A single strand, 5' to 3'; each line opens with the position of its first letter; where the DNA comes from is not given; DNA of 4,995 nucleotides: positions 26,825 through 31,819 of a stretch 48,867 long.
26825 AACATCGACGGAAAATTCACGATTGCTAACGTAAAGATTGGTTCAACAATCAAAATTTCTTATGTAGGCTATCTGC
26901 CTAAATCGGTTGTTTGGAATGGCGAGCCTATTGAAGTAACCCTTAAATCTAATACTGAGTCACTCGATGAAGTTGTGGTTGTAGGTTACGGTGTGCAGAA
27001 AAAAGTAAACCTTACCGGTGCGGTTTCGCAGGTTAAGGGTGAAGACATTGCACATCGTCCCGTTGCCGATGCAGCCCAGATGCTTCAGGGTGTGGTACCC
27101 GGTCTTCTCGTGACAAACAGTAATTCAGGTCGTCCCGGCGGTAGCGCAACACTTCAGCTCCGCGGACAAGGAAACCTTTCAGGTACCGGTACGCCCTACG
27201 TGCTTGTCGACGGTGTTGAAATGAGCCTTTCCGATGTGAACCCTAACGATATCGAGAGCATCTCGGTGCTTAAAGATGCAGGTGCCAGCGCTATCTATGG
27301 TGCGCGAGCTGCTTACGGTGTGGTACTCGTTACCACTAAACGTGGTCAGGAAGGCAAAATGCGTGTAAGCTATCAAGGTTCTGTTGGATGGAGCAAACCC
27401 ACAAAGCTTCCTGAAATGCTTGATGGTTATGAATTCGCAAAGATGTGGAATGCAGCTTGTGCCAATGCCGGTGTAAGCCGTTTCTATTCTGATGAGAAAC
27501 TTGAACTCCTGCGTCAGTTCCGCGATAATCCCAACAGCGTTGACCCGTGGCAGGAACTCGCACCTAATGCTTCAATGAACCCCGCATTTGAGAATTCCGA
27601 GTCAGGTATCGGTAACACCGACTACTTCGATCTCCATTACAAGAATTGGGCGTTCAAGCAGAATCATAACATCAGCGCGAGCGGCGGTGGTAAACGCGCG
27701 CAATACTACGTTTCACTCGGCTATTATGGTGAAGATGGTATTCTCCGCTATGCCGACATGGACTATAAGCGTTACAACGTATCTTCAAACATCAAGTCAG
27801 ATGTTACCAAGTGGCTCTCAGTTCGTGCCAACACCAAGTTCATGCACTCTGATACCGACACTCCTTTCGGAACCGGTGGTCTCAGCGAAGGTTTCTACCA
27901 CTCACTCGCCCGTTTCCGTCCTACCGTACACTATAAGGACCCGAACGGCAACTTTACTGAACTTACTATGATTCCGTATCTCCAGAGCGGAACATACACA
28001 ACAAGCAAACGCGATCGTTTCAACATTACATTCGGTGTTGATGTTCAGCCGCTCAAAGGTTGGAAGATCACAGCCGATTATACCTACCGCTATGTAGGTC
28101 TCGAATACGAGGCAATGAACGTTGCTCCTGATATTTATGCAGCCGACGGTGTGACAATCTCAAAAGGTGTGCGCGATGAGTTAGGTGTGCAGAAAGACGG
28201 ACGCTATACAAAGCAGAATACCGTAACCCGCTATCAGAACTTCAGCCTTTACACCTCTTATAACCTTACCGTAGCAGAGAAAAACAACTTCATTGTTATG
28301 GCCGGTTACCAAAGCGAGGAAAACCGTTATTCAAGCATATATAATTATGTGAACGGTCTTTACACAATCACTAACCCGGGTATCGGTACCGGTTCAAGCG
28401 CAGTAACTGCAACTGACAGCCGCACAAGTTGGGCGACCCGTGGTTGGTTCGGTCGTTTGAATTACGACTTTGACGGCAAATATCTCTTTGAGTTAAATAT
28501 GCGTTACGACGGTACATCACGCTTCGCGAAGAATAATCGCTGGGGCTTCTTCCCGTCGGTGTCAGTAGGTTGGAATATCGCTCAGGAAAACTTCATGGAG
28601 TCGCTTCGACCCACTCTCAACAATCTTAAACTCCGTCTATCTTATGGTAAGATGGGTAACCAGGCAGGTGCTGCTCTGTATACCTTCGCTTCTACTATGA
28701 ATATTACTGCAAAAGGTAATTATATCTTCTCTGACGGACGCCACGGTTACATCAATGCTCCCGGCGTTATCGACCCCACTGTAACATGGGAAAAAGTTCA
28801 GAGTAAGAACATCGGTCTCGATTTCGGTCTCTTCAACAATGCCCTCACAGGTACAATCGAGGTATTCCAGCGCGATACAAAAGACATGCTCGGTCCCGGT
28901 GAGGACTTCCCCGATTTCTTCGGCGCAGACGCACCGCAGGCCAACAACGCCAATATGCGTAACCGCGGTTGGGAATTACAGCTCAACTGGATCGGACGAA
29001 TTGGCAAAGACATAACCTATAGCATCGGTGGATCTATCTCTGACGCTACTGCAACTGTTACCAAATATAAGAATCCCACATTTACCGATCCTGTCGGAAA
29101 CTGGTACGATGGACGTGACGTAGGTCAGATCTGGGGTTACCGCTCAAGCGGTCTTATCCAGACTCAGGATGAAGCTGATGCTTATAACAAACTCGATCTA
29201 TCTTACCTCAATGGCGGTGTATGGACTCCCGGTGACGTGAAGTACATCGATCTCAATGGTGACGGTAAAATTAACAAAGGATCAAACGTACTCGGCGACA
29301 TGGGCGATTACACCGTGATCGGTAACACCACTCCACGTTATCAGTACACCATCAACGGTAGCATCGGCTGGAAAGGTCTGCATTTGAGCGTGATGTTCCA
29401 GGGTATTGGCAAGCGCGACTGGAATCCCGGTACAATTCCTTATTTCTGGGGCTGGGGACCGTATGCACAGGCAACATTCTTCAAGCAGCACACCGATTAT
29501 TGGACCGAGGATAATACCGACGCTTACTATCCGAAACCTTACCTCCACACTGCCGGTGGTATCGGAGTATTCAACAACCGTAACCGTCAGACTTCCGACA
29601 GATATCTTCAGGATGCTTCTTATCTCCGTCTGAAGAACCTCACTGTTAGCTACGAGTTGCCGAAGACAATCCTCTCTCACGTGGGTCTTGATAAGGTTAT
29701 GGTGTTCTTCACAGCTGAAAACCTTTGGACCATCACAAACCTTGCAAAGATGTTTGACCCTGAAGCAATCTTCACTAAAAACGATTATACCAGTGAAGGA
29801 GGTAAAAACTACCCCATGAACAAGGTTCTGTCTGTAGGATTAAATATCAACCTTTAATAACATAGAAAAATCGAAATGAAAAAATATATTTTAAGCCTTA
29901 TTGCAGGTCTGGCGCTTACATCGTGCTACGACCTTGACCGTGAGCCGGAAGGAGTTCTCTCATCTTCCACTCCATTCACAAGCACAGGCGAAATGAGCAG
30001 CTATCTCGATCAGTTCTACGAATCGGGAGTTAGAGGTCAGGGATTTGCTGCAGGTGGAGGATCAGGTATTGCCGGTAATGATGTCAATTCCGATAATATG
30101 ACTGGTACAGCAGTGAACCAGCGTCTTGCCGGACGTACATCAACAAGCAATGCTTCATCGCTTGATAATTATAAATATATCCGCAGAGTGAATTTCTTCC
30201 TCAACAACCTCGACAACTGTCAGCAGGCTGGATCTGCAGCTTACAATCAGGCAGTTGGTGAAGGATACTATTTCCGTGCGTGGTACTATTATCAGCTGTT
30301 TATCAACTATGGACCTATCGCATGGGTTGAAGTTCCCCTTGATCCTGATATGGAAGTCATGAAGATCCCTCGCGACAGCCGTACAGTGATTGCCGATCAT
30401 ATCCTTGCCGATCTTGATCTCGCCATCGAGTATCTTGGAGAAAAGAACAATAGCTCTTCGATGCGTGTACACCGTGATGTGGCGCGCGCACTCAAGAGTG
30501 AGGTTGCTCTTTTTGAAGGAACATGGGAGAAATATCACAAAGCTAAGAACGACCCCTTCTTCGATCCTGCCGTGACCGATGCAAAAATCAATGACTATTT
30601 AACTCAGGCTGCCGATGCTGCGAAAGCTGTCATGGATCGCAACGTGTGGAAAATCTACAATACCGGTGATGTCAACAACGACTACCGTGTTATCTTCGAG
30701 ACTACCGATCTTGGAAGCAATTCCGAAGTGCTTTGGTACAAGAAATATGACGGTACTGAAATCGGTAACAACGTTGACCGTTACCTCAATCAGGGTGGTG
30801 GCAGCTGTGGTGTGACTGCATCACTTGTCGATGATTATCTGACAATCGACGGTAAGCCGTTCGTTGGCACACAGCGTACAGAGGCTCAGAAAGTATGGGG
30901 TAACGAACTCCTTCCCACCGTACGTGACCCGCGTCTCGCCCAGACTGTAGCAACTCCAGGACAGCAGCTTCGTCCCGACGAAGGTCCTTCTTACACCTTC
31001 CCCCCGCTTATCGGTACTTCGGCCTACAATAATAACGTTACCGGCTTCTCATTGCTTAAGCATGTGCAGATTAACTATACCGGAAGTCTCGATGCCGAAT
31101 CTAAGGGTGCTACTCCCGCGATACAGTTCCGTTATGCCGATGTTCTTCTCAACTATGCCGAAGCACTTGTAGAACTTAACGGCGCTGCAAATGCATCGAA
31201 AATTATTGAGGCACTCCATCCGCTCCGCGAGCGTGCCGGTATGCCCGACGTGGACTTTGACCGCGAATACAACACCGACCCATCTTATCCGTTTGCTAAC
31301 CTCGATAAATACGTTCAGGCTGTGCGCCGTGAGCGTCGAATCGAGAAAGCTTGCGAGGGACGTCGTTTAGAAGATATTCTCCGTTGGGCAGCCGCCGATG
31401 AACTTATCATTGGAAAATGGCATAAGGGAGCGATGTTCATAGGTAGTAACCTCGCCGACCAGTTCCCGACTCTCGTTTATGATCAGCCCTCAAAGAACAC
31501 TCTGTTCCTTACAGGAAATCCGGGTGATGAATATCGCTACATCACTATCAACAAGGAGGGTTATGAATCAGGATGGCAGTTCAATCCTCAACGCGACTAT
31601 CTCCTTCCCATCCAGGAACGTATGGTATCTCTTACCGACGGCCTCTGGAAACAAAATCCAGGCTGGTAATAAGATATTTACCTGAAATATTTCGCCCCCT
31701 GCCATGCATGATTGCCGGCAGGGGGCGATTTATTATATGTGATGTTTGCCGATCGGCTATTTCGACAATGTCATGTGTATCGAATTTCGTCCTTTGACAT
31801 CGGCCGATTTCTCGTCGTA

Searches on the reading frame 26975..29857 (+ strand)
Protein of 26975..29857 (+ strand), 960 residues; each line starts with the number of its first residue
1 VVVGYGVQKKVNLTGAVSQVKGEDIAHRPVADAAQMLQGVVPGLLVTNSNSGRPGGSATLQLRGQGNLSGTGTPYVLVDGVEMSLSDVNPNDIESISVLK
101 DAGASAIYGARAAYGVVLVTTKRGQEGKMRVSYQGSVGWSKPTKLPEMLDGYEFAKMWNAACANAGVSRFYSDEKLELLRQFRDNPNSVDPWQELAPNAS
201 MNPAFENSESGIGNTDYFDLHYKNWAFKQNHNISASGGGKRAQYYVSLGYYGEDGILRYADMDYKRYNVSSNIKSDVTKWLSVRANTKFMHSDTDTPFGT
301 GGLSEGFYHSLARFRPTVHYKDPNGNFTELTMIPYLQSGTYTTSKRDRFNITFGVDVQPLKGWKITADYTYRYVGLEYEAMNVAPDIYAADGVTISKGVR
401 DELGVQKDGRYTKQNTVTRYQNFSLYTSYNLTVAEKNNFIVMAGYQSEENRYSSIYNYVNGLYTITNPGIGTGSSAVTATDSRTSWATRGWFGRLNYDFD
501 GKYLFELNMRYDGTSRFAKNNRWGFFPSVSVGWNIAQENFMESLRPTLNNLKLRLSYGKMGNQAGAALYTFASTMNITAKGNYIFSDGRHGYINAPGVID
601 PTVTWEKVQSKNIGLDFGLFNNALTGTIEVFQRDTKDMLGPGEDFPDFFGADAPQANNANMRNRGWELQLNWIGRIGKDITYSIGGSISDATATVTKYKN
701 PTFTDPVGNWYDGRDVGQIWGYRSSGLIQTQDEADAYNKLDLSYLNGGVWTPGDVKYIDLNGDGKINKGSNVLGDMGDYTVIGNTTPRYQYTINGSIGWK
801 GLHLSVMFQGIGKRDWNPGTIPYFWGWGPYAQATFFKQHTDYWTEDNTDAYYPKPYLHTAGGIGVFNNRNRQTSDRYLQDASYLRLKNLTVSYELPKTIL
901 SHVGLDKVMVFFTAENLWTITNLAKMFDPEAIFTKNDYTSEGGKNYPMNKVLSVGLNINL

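Call 7: search_protein_families(library=pfam, proteins=[window:26975-29857:+], max_evalue=0.001)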
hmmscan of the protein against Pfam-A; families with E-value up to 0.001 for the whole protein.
window:26975-29857:+ (960 aa): 2 families
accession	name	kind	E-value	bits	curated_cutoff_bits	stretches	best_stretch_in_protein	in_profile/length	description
PF07715.20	Plug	-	1e-18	68.3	23.9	1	10-116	2-107/107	TonB-dependent Receptor Plug Domain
PF00593.30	TonB_dep_Rec_b-barrel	-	1.4e-17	65.2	27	1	323-793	40-429/436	TonB dependent receptor-like, beta-barrel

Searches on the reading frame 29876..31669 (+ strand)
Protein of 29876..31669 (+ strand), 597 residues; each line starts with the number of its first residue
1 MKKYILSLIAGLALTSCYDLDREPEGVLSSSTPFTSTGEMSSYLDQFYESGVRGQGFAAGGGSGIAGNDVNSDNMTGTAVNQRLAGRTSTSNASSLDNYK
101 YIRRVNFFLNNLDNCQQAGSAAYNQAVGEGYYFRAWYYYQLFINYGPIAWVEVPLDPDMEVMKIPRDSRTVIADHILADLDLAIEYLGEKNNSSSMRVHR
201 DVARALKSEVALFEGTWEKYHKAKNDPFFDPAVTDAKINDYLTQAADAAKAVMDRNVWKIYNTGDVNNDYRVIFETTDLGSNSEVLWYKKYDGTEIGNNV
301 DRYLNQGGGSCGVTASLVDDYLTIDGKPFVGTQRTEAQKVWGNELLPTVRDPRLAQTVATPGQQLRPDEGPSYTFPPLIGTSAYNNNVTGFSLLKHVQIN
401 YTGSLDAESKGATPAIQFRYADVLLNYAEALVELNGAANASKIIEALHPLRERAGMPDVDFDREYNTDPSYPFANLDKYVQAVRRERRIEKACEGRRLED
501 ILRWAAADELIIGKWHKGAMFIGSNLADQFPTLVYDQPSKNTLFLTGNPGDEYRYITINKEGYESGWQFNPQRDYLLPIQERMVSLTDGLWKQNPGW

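Call 7: search_protein_families(library=pfam, proteins=[window:29876-31669:+], max_evalue=0.001)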
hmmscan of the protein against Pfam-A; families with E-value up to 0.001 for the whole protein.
window:29876-31669:+ (597 aa): 2 families
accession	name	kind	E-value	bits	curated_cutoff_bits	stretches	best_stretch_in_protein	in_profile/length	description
PF07980.17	SusD_RagB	-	1.6e-49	169.6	23.1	1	290-597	27-297/297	SusD family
PF14322.12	SusD-like_3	-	2.4e-14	54.5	27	1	80-211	63-190/191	Starch-binding associating with outer membrane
